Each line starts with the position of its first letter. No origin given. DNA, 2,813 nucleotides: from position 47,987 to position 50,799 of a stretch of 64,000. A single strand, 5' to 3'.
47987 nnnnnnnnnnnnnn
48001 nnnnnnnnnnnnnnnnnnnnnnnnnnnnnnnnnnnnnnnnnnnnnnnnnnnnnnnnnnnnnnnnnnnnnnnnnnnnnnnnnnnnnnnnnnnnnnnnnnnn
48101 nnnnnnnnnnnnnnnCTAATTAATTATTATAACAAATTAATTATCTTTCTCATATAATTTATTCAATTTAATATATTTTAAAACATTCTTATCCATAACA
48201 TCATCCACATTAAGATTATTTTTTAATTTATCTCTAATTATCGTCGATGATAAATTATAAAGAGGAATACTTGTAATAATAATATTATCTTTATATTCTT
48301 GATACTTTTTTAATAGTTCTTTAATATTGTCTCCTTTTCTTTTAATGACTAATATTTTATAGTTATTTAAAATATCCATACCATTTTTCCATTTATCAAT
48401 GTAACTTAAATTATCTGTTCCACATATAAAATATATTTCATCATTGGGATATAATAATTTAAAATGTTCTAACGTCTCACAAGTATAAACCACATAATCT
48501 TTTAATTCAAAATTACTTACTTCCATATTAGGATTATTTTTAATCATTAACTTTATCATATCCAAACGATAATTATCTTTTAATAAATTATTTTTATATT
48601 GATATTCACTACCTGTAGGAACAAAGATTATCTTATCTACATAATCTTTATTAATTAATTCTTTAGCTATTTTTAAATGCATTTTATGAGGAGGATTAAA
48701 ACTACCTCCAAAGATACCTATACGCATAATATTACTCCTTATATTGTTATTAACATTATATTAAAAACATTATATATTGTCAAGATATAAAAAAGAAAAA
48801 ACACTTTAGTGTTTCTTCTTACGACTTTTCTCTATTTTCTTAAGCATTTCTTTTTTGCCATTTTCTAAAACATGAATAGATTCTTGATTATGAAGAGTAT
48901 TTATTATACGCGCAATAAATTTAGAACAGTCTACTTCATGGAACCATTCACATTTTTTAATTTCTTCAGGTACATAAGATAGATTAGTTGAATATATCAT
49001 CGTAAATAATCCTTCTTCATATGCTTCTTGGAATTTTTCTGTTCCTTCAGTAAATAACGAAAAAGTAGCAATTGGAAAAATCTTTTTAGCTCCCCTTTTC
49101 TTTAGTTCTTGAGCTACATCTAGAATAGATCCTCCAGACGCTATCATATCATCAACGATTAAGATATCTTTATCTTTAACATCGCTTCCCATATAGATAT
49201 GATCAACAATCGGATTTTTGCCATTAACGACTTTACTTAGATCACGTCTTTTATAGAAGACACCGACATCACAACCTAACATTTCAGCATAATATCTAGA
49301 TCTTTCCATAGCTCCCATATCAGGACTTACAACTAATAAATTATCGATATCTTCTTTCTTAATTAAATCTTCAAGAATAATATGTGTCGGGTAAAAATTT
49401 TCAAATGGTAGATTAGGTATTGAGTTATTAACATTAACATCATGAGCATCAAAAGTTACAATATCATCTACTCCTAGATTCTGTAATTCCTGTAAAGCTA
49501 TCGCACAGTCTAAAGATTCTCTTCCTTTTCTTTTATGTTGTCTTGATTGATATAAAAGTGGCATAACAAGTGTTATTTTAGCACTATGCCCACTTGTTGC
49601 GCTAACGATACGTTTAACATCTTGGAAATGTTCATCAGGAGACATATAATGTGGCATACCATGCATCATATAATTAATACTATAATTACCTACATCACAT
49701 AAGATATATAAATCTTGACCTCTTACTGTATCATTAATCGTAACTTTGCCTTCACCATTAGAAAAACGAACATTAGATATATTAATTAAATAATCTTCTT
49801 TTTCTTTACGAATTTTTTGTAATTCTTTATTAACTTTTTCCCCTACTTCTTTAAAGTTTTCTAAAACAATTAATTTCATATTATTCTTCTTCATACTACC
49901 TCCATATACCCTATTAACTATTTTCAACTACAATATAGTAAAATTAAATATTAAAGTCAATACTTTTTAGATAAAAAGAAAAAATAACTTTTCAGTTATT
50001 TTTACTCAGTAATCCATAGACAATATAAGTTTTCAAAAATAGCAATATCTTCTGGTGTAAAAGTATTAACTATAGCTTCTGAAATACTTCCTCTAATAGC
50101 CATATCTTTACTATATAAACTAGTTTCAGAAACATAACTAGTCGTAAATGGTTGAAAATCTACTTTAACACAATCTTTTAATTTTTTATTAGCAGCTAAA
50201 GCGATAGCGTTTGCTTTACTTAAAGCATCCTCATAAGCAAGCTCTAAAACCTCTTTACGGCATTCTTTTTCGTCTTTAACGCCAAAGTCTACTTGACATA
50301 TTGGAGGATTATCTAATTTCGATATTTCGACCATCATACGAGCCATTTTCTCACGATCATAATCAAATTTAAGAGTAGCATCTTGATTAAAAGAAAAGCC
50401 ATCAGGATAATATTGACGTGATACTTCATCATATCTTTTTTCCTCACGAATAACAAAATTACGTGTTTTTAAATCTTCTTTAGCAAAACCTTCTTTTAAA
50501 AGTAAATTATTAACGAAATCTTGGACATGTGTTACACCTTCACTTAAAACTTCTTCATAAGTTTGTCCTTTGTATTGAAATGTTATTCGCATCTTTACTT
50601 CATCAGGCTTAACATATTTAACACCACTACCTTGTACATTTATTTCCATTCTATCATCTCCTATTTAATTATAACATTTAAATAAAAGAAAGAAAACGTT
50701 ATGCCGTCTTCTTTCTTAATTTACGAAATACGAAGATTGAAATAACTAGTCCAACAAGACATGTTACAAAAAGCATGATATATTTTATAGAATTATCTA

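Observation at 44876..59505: Identical 27-nt promoter-operator cassette heads three NAD operons (candidate lineage-specific NAD regulon)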

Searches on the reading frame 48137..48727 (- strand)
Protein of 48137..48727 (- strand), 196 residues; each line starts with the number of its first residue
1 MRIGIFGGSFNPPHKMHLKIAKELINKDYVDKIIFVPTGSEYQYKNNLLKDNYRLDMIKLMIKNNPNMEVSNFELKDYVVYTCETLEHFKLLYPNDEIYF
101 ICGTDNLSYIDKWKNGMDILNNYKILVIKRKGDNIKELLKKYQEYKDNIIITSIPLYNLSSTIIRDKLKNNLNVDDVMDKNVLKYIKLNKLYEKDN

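Call 9: search_protein_families(library=pfam, proteins=[window:48137-48727:-])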
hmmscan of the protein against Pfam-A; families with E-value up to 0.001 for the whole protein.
window:48137-48727:- (196 aa): 1 family
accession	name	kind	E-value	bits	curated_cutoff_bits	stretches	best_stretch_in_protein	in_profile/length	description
PF01467.32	CTP_transf_like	-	2.2e-21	76.9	21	1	5-166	1-132/133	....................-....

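Call 39: search_protein_families(library=ncbifam, proteins=[window:48137-48727:-], max_evalue=0.01)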
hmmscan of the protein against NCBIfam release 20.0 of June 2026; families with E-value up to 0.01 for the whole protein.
window:48137-48727:- (196 aa): 15 families
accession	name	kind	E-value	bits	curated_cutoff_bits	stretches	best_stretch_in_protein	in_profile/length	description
TIGR00482.1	TIGR00482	equivalog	1.3e-48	165.6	112.45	1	5-192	1-194/194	nicotinate (nicotinamide) nucleotide adenylyltransferase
NF005519.0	PRK07152.1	equivalog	1.1e-46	159.5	315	1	1-194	1-186/361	nicotinate-nucleotide adenylyltransferase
NF000840.1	PRK00071.1-3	equivalog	1.9e-45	154.8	150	1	2-194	7-200/201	nicotinate-nucleotide adenylyltransferase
NF000841.0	PRK00071.1-4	equivalog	3.7e-35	121.5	197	1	2-193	8-193/194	nicotinate-nucleotide adenylyltransferase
NF000839.0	PRK00071.1-1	equivalog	3.8e-27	95.6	187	1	4-194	9-217/219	nicotinate-nucleotide adenylyltransferase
NF000843.0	PRK00071.2-2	equivalog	3.6e-23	82.2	240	1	1-137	12-148/212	nicotinate-nucleotide adenylyltransferase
NF000842.0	PRK00071.2-1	equivalog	2e-22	79.8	167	1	1-194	2-186/191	nicotinate-nucleotide adenylyltransferase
NF000845.0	PRK00071.2-4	equivalog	2e-21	76.3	210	1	1-139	8-146/197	nicotinate-nucleotide adenylyltransferase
NF006479.0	PRK08887.1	equivalog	1.1e-18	67.7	164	1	1-131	2-134/174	nicotinate-nicotinamide nucleotide adenylyltransferase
NF005410.0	PRK06973.1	equivalog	2.5e-17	62.9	214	1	2-138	23-164/243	nicotinate-nucleotide adenylyltransferase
NF000846.0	PRK00071.2-5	equivalog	3.6e-17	62.5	329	1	1-138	19-156/210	nicotinate-nucleotide adenylyltransferase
TIGR01510.1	coaD_prev_kdtB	equivalog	1.3e-07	31.8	103.3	1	4-74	2-68/155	pantetheine-phosphate adenylyltransferase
TIGR00125.1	cyt_tran_rel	domain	2.8e-05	24.2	27.7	1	3-67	1-65/65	adenylyltransferase/cytidyltransferase family protein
NF002243.0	PRK01153.1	subfamily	0.0013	18.3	127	0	4-65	3-63/175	nicotinamide-nucleotide adenylyltransferase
TIGR01527.1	arch_NMN_Atrans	equivalog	0.0069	16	181.2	0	4-68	2-67/167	nicotinamide-nucleotide adenylyltransferase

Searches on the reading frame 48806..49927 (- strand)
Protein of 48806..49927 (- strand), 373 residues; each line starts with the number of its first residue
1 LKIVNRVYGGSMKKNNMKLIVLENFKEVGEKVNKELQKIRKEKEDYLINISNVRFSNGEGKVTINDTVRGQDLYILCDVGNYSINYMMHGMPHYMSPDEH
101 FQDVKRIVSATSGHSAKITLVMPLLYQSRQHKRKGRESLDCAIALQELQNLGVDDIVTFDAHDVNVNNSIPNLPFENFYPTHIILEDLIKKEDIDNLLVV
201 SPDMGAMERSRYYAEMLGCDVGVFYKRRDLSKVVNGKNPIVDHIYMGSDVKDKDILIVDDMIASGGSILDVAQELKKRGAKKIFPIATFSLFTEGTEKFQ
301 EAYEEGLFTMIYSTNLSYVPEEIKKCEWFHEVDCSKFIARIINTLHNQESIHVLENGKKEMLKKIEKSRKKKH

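Call 10: search_protein_families(library=pfam, proteins=[window:48806-49927:-])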
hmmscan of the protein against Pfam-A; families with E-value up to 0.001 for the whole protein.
window:48806-49927:- (373 aa): 4 families
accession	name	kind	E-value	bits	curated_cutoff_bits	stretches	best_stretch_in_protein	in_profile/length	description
PF13793.12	Pribosyltran_N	-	2.3e-17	63.3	25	1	17-152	1-117/117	N-terminal domain of ribose phosphate pyrophosphokinase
PF14572.12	Pribosyl_synth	-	3.7e-14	53.5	27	1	246-353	77-181/184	Phosphoribosyl synthetase-associated domain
PF00156.33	Pribosyltran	-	3.8e-14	52.7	26.3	1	188-283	22-118/158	Phosphoribosyl transferase domain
PF14681.12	UPRTase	-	0.0001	22.3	27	1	247-303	115-172/206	Uracil phosphoribosyltransferase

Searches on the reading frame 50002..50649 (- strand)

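Call 58: search_protein_families(library=pfam, proteins=[window:50002-50649:-], max_evalue=0.0001)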
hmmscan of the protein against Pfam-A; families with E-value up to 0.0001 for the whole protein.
window:50002-50649:- (215 aa): 1 family
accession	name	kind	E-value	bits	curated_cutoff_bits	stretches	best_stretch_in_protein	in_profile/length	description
PF04402.19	SIMPL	-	7.2e-22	79.1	25.2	1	3-170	1-165/205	Protein of unknown function (DUF541)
